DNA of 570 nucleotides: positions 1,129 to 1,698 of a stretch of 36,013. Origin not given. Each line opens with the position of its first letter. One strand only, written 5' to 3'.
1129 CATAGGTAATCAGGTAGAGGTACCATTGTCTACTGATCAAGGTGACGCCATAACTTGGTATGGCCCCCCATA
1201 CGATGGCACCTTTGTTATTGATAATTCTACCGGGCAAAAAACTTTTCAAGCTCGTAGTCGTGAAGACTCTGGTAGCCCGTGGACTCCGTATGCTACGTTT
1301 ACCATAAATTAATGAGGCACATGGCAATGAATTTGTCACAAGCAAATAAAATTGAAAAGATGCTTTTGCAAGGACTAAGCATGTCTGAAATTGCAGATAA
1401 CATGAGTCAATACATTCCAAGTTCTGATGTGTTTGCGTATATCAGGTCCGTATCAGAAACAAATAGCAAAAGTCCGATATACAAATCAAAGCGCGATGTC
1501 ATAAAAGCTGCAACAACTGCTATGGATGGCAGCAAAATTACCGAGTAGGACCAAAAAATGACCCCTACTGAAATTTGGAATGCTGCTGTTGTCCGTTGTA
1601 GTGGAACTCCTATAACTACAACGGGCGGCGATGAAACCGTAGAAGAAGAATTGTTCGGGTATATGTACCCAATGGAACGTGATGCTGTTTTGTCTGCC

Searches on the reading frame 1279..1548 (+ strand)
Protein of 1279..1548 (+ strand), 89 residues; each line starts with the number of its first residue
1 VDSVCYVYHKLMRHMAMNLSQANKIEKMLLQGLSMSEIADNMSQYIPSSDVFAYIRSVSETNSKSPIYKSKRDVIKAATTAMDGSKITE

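Call 34: search_protein_families(library=pfam, proteins=[window:1279-1548:+], max_evalue=0.01)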
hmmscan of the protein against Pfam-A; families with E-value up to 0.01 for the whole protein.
window:1279-1548:+ (89 aa): 0 families

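Call 73: search_protein_families(library=pfam, proteins=[window:1321-1548:+], max_evalue=5)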
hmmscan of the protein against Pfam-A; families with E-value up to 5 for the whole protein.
window:1321-1548:+ (75 aa): 2 families
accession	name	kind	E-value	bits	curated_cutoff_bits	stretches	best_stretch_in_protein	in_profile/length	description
PF13936.12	HTH_38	-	0.034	14.3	27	1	7-27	9-29/44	Helix-turn-helix domain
PF07638.17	Sigma70_ECF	-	0.062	13.6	21.1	1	5-28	138-161/185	ECF sigma factor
